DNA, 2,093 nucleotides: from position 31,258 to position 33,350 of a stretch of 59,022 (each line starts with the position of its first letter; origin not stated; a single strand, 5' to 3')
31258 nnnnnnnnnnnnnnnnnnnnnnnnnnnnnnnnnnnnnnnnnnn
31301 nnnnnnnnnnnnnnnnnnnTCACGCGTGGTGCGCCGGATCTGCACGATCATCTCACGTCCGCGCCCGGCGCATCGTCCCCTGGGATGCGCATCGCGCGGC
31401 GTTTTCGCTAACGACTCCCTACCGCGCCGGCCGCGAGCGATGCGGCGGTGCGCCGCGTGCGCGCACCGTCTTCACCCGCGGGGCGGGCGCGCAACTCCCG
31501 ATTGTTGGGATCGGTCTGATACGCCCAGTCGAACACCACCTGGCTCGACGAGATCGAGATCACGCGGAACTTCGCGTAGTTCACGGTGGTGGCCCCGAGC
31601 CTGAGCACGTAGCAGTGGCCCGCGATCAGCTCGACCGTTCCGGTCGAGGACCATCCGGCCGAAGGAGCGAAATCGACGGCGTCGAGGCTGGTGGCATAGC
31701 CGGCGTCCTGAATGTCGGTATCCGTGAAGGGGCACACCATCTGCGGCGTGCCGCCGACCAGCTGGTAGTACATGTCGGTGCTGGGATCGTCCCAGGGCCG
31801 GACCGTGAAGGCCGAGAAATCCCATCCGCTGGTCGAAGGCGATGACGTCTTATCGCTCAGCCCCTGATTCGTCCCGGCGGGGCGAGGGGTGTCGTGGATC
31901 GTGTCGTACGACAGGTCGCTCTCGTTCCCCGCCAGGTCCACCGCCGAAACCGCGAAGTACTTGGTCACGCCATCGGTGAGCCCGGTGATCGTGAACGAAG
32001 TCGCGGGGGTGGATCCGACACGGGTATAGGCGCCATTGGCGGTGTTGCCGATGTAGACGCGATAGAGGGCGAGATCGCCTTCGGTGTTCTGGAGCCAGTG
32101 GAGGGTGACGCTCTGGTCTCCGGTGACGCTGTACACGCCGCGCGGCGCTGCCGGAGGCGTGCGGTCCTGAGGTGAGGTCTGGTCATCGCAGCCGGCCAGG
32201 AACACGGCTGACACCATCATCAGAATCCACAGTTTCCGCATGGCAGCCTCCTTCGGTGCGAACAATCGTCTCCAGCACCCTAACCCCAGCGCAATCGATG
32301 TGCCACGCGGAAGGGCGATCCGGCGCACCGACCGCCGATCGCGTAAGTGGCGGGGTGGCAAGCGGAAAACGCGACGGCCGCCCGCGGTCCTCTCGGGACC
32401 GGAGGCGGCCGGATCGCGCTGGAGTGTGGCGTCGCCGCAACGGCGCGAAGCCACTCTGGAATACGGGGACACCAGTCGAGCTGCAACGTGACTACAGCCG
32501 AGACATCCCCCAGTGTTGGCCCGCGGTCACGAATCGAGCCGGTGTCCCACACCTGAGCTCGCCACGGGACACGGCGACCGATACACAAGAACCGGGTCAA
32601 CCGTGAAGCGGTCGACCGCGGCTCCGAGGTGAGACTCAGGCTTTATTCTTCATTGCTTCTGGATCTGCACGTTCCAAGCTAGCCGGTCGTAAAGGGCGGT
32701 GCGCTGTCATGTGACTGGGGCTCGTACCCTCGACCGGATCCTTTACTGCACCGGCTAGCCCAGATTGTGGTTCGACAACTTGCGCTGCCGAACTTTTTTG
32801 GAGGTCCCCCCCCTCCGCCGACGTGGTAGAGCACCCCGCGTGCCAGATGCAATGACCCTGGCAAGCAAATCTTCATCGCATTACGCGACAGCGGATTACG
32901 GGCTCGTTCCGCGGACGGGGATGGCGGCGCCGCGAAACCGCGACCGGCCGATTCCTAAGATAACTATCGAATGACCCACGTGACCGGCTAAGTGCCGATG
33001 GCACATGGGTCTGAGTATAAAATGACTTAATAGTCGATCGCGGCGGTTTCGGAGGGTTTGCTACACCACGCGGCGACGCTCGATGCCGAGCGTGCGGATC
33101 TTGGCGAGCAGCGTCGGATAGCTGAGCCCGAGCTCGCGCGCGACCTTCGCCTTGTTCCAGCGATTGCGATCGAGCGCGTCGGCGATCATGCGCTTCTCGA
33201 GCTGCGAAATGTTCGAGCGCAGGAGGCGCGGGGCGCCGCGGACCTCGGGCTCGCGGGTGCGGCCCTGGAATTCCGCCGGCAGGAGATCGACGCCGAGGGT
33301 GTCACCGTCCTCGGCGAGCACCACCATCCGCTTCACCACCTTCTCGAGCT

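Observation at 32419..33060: AT-rich, hairpin-dense non-coding region with its own sigma-54-like promoter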

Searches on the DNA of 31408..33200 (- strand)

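Call 5: search_rna_families(source=window, start=32200, end=33200, threshold=evalue, max_evalue=10)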
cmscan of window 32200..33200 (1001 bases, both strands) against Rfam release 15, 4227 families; matches with E-value up to 10: 2.
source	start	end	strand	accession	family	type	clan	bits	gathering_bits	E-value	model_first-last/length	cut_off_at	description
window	32530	32585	+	RF03780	mir-3389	Gene; miRNA;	-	19.2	75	1.4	1-69/69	no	mir-3389 microRNA precursor family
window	32670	32766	-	RF03674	MIR5387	Gene; miRNA;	-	16.3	69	4.2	1-96/96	no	MIR5387 microRNA precursor family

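Call 36: build_rna_model(alignment_id=A2, structure=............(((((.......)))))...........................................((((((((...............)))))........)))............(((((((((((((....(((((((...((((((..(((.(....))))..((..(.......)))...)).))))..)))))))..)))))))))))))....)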
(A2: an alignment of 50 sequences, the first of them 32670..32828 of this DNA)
Model R1 built from alignment A2 (50 sequences, 226 columns); structure: as given.
model positions 156; base pairs 45; branch points 3; effective number of sequences 1.84; information 0.59 bits per position. Calibrated on 0.2 Mb of random sequence (short: E-values are rough).
structure used (alignment columns):
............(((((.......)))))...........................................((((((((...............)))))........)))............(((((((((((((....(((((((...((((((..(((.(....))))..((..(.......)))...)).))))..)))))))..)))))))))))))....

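Call 37: search_with_rna_model(model_id=R1, sources=[window, L001, L002, L003, L004, L005, L006, L007, L008, L009, L010, L011, L012, L013, L014, L015, L016, L017, L018, L019, L020, L021, L022, L023, L024, L025, L026, L027, L028, L029, L030, L031, L032, L033, L034, L035, L036, L037, L038, L039, L040, L041, L042, L043, L044, L045, L046, L047, L048, L049, L050, L051, L052, L053, L054, L055, L056, L057, L058, L059, L060, L061, L062, L063, L064, L065, L066, L067, L068, L069, L070, L071, L072, L073, L074, L075, L076, L077, L078, L079, L080], max_evalue=1, make_alignment=true)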
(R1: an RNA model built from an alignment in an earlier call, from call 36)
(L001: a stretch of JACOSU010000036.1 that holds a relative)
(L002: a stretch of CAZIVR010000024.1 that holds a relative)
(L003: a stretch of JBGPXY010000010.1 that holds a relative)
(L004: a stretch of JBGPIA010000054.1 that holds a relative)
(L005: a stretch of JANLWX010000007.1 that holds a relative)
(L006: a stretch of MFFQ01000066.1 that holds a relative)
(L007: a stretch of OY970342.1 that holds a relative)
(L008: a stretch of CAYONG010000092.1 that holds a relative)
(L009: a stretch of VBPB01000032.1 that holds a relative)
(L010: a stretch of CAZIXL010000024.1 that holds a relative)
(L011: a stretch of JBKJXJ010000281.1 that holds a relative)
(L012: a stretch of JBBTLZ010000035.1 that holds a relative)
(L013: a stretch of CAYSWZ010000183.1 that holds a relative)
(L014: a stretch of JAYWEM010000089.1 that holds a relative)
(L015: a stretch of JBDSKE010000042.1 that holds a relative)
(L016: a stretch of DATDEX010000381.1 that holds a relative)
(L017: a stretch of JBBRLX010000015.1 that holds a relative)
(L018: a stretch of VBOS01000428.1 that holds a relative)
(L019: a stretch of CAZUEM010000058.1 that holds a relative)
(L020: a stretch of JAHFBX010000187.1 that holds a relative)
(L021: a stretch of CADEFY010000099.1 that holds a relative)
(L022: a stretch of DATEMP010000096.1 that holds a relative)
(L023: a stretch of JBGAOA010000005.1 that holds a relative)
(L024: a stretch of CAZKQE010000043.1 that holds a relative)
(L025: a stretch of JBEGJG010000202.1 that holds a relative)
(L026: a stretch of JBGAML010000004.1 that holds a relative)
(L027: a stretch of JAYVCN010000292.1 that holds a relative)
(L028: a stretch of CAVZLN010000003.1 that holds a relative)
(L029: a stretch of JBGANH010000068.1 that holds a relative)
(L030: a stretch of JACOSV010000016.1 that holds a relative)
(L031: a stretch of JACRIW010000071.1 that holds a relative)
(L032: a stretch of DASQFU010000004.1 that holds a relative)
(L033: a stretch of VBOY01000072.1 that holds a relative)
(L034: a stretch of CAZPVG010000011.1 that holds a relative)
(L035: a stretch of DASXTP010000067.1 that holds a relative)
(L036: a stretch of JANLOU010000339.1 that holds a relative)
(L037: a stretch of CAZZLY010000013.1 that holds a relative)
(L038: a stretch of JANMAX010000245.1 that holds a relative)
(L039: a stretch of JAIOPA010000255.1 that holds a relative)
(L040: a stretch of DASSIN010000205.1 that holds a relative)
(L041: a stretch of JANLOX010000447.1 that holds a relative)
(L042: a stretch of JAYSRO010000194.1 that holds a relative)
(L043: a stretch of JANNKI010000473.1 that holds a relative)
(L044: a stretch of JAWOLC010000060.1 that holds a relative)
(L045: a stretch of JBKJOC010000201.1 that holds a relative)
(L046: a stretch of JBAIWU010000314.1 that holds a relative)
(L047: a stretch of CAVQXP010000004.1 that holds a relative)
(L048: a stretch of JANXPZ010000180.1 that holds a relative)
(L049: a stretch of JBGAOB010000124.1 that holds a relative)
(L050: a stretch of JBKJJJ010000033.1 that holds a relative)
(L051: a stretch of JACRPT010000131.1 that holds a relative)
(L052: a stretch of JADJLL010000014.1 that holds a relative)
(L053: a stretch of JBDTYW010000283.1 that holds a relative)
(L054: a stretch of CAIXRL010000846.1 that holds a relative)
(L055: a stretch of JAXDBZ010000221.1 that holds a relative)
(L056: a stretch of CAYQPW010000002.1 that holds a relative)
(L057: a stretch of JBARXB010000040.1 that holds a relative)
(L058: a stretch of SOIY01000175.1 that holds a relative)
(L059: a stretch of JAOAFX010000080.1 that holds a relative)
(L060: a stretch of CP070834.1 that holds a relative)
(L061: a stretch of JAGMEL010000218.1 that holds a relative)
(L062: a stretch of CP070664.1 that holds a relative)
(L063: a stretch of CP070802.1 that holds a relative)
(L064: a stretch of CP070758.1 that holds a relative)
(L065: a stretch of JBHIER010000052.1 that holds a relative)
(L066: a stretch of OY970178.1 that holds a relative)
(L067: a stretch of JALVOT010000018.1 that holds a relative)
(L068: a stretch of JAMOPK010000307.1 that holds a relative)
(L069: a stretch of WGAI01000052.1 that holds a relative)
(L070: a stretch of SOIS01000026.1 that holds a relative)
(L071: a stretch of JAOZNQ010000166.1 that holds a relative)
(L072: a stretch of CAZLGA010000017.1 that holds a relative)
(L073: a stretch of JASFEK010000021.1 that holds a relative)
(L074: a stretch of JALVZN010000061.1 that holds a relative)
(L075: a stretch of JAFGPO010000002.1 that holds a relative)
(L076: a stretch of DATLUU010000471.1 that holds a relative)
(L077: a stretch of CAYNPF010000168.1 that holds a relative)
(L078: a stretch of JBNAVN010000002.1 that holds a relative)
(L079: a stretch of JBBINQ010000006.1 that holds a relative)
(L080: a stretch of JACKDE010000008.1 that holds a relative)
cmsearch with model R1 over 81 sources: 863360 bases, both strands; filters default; matches with E-value up to 1: 96.
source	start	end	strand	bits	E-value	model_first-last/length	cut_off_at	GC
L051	5406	5560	+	151.8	2.5e-36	1-156/156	no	0.66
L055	1926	2080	+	148.9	1.3e-35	1-156/156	no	0.65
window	32670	32827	-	146.1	6.8e-35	1-156/156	no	0.61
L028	5385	5544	+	145.4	1e-34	1-156/156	no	0.67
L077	2886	3040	+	145.2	1.2e-34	1-156/156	no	0.65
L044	5442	5596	+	145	1.3e-34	1-156/156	no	0.67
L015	5371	5524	+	144.1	2.2e-34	1-156/156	no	0.6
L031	5412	5565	+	143.9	2.5e-34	1-156/156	no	0.62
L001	5395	5550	+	141.8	8.7e-34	1-156/156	no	0.62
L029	5411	5564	+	141.1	1.3e-33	1-156/156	no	0.62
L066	5391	5544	+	140.2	2.2e-33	1-156/156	no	0.66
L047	5433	5585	+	139.9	2.6e-33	1-156/156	no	0.66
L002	5376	5527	+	139.7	2.9e-33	1-156/156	no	0.66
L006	5435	5591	+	138.3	6.8e-33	1-156/156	no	0.67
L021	4699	4853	+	136.3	2.2e-32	1-156/156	no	0.64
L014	5374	5528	+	135.7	3.2e-32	1-156/156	no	0.63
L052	5418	5570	+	135.4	3.6e-32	1-156/156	no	0.63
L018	4119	4274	+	135.4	3.6e-32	1-156/156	no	0.6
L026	5427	5583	+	135.1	4.5e-32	1-156/156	no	0.68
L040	5417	5564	+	133.1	1.4e-31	1-156/156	no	0.66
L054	5330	5486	+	132.4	2.1e-31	1-156/156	no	0.63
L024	5356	5515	+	128.7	1.9e-30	1-156/156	no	0.6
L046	3463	3618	+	126.5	7e-30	1-156/156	no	0.67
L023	5412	5563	+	125.2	1.5e-29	1-156/156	no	0.62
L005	5356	5520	+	123.8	3.4e-29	1-156/156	no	0.59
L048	308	457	+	123.4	4.2e-29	1-156/156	no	0.6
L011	5366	5526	+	122.1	9.3e-29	1-156/156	no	0.6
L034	5356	5504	+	121.8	1.1e-28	1-156/156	no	0.68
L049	4634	4793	+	121.6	1.3e-28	1-156/156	no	0.61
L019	5405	5553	+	119.7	3.9e-28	1-156/156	no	0.68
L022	5409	5563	+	118.7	7e-28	1-156/156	no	0.61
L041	5211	5360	+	117.1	1.7e-27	1-156/156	no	0.63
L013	5409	5570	+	116.7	2.2e-27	1-156/156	no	0.64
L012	5407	5568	+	116.4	2.6e-27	1-156/156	no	0.6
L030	5456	5621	+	116.4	2.7e-27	1-156/156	no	0.64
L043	5396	5559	+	116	3.3e-27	1-156/156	no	0.62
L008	562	720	+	115.9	3.6e-27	1-156/156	no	0.6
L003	5503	5655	+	115.7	4.1e-27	1-156/156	no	0.63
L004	1155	1307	+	115.7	4.1e-27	1-156/156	no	0.63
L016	5157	5318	+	115.4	4.8e-27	1-156/156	no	0.65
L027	2488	2649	+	114.4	8.4e-27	1-156/156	no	0.64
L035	5431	5582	+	114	1.1e-26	1-156/156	no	0.67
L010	5156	5308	+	112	3.5e-26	1-156/156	no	0.68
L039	760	898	+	111.4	4.9e-26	1-156/156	no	0.61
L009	4883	5048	+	110.4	9e-26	1-156/156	no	0.63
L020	4632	4794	+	110.4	9.1e-26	1-156/156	no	0.64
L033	4818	4968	+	107.9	4e-25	1-156/156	no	0.67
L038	5380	5562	+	106.4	9.7e-25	1-156/156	no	0.62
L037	5232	5417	+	105.7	1.5e-24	1-156/156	no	0.63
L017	5370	5516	+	105.6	1.5e-24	1-156/156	no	0.62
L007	5295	5458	+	103.2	6.2e-24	1-156/156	no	0.56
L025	280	465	+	89.8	1.6e-20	1-156/156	no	0.69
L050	5265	5415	+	39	1.6e-07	1-156/156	no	0.61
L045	2805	2953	+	28.4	7.9e-05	1-156/156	no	0.62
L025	373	522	-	26.7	0.00021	1-156/156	no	0.68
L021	4758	4912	-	25.8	0.00036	1-156/156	no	0.62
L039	802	959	-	22.4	0.0028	1-156/156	no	0.61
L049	4697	4853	-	21.9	0.0036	1-156/156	no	0.62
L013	5475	5632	-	21.8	0.004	1-156/156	no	0.61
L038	5465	5603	-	21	0.0062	1-156/156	no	0.59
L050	5134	5206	+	19.8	0.012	1-156/156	no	0.67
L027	2554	2716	-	19.8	0.012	1-156/156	no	0.61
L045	2665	2735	+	19.1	0.019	1-156/156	no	0.63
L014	5433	5580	-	17.8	0.041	1-156/156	no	0.6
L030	5524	5668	-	17.7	0.042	1-156/156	no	0.64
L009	4949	5092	-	17.6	0.046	1-156/156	no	0.65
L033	4869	5024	-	17.5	0.047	1-156/156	no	0.67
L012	5468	5601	-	17.1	0.061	1-156/156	no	0.6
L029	5470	5615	-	17.1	0.062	1-156/156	no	0.64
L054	5391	5546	-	16.5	0.089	1-156/156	no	0.65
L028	5447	5586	-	16.3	0.099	1-156/156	no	0.66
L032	6608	6643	-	16.3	0.1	91-128/156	no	0.83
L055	1983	2132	-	16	0.11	1-156/156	no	0.66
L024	5417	5547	-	16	0.12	1-156/156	no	0.63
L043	5463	5607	-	15.9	0.13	1-156/156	no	0.57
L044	5499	5641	-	15.7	0.14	1-156/156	no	0.66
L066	5554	5710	-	15.6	0.15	1-156/156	no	0.68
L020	4698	4848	-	15.4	0.17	1-156/156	no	0.62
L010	5214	5365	-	15.3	0.18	1-156/156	no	0.64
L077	2943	3110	-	14.9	0.22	1-156/156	no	0.65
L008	623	784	-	14.9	0.22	1-156/156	no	0.63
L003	5557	5696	-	14.9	0.22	1-156/156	no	0.6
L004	1209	1348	-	14.9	0.22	1-156/156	no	0.6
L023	5469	5657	-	14.7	0.25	1-156/156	no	0.63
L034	5411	5540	-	14.4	0.3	1-156/156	no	0.62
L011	5428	5571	-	14.4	0.3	1-156/156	no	0.62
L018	4176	4306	-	14.2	0.34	1-156/156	no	0.58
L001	5453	5577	-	13.8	0.43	1-156/156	no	0.56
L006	5494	5663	-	13.1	0.63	1-156/156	no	0.64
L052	5476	5621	-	12.7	0.8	1-156/156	no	0.62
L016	5223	5383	-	12.6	0.87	1-156/156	no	0.63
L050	5315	5481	-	12.5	0.9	1-156/156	no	0.62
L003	1958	2108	+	12.4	0.95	1-156/156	no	0.64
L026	5488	5644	-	12.4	0.99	1-156/156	no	0.65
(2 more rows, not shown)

Alignment A3: 96 matches aligned to the model, 362 columns, each read 5' to 3' on its own strand. Consensus structure (alignment columns), stored with it:
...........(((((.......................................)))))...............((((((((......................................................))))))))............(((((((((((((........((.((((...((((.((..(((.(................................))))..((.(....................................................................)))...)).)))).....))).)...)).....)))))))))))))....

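Call 38: search_with_rna_model(model_id=R1, sources=[window, L001, L002, L003, L005, L006, L007, L008, L009, L010, L011, L012, L013, L014, L015, L016, L017, L018, L019, L020, L021, L022, L023, L024, L025, L026, L027, L028, L029, L030, L031, L033, L034, L035, L037, L038, L039, L040, L041, L043, L044, L046, L047, L048, L049, L051, L052, L054, L055, L066, L077], max_evalue=1e-15, make_alignment=true)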
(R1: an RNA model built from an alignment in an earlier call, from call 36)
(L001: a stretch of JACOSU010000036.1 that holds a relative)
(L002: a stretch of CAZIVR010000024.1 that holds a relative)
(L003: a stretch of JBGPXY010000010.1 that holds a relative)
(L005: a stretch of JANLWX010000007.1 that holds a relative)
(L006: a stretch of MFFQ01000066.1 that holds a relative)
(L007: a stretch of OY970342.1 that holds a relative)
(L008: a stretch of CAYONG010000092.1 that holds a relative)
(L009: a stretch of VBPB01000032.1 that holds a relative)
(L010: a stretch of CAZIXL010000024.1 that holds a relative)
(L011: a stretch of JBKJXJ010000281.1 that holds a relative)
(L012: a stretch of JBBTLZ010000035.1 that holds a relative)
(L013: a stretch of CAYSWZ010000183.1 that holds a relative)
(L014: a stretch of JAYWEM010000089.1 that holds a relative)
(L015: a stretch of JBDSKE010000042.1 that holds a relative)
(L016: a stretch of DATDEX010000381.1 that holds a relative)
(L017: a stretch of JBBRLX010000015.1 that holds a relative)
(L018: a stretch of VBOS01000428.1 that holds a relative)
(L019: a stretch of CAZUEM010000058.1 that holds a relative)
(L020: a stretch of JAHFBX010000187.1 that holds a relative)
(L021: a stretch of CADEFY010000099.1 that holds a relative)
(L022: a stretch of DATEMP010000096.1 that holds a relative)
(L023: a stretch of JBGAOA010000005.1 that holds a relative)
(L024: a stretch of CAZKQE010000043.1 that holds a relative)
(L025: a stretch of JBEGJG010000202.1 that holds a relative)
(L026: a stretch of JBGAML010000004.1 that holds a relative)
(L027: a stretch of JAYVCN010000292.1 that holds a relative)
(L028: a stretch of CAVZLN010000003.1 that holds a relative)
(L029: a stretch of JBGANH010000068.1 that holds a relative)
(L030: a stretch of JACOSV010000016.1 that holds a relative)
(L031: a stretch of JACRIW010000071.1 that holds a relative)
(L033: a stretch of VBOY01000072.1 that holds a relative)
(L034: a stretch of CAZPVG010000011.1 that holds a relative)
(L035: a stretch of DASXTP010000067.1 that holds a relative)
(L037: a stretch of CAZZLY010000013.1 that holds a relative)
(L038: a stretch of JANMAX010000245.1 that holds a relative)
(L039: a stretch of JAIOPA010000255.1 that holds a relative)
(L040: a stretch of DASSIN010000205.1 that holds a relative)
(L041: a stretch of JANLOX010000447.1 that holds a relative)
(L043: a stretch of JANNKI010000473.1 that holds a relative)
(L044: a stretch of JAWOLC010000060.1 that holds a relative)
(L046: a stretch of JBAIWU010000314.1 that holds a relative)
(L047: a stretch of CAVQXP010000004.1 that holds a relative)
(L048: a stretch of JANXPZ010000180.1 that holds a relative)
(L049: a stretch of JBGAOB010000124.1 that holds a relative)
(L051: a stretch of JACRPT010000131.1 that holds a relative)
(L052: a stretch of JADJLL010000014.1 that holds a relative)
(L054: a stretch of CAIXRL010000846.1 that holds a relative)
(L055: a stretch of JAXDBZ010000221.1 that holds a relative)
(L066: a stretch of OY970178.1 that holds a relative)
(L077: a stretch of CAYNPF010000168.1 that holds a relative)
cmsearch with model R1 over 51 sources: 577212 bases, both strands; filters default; matches with E-value up to 1e-15: 51.
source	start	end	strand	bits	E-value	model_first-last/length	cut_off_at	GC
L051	5406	5560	+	151.8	1.6e-36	1-156/156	no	0.66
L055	1926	2080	+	148.9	8.8e-36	1-156/156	no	0.65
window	32670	32827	-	146.1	4.5e-35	1-156/156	no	0.61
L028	5385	5544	+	145.4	6.9e-35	1-156/156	no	0.67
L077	2886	3040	+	145.2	7.8e-35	1-156/156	no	0.65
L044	5442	5596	+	145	8.8e-35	1-156/156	no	0.67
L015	5371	5524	+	144.1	1.5e-34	1-156/156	no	0.6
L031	5412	5565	+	143.9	1.7e-34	1-156/156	no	0.62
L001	5395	5550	+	141.8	5.8e-34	1-156/156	no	0.62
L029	5411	5564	+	141.1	8.9e-34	1-156/156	no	0.62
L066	5391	5544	+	140.2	1.5e-33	1-156/156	no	0.66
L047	5433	5585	+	139.9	1.7e-33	1-156/156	no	0.66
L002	5376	5527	+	139.7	1.9e-33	1-156/156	no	0.66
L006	5435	5591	+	138.3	4.6e-33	1-156/156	no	0.67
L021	4699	4853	+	136.3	1.5e-32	1-156/156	no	0.64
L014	5374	5528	+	135.7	2.1e-32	1-156/156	no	0.63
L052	5418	5570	+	135.4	2.4e-32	1-156/156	no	0.63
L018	4119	4274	+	135.4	2.4e-32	1-156/156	no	0.6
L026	5427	5583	+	135.1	3e-32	1-156/156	no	0.68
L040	5417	5564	+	133.1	9.5e-32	1-156/156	no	0.66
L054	5330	5486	+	132.4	1.4e-31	1-156/156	no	0.63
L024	5356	5515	+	128.7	1.3e-30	1-156/156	no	0.6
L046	3463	3618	+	126.5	4.7e-30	1-156/156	no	0.67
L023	5412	5563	+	125.2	1e-29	1-156/156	no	0.62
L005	5356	5520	+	123.8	2.3e-29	1-156/156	no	0.59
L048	308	457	+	123.4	2.8e-29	1-156/156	no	0.6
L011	5366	5526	+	122.1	6.2e-29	1-156/156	no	0.6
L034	5356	5504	+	121.8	7.3e-29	1-156/156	no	0.68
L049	4634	4793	+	121.6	8.5e-29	1-156/156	no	0.61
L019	5405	5553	+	119.7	2.6e-28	1-156/156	no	0.68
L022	5409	5563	+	118.7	4.7e-28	1-156/156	no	0.61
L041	5211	5360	+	117.1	1.2e-27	1-156/156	no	0.63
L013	5409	5570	+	116.7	1.5e-27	1-156/156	no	0.64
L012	5407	5568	+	116.4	1.7e-27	1-156/156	no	0.6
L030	5456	5621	+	116.4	1.8e-27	1-156/156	no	0.64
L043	5396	5559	+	116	2.2e-27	1-156/156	no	0.62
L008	562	720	+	115.9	2.4e-27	1-156/156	no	0.6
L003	5503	5655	+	115.7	2.7e-27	1-156/156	no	0.63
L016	5157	5318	+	115.4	3.2e-27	1-156/156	no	0.65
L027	2488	2649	+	114.4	5.6e-27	1-156/156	no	0.64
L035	5431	5582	+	114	7.1e-27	1-156/156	no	0.67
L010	5156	5308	+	112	2.4e-26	1-156/156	no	0.68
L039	760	898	+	111.4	3.3e-26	1-156/156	no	0.61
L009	4883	5048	+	110.4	6e-26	1-156/156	no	0.63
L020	4632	4794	+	110.4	6.1e-26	1-156/156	no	0.64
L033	4818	4968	+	107.9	2.7e-25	1-156/156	no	0.67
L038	5380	5562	+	106.4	6.5e-25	1-156/156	no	0.62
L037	5232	5417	+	105.7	9.8e-25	1-156/156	no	0.63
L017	5370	5516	+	105.6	9.9e-25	1-156/156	no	0.62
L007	5295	5458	+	103.2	4.2e-24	1-156/156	no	0.56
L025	280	465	+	89.8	1.1e-20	1-156/156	no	0.69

Alignment A4: 51 matches aligned to the model, 223 columns, each read 5' to 3' on its own strand. Consensus structure (alignment columns), stored with it:
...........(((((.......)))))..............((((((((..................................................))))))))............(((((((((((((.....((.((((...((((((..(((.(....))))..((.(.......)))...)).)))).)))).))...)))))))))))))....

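Call 61: search_rna_families(sources=[L001, L003, L007, L013, L015, L028, L029, L035, L047, L051, L066], threshold=gathering)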
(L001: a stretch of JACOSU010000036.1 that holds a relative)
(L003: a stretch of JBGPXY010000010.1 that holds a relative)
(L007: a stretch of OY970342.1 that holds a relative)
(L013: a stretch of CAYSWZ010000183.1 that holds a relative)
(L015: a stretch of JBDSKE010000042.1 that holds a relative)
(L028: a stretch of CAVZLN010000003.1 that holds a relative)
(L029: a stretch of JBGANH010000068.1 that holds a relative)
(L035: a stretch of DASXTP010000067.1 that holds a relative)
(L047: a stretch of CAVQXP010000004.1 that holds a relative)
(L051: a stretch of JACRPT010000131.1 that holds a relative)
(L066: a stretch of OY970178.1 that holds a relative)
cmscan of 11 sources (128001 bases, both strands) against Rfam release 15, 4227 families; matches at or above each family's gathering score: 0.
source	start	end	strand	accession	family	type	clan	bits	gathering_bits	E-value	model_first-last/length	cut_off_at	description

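Call 62: search_rna_families(source=L013, start=5300, end=5950, threshold=evalue, max_evalue=10)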
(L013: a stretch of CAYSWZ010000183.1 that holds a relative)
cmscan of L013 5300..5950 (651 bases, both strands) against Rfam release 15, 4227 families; matches with E-value up to 10: 5.
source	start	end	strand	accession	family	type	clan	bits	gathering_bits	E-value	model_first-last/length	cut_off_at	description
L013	5820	5890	-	RF01670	P17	Gene; sRNA;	-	21.5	45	0.0038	1-282/282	no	Pseudomonas sRNA P17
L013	5810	5864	+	RF00236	ctRNA_pGA1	Gene; antisense;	-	16.3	45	1.5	1-79/79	no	ctRNA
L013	5795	5851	-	RF02992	hya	Cis-reg;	-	15.3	56.8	6.8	1-72/72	no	hya RNA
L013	5816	5865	+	RF01333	CRISPR-DR20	Gene; CRISPR;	-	14.4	42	7.2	1-36/36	no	CRISPR RNA direct repeat element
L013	5779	5854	+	RF02233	sX14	Gene; sRNA;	-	12.9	80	9.6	1-92/92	no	Xanthomonas sRNA sX14/Xoo3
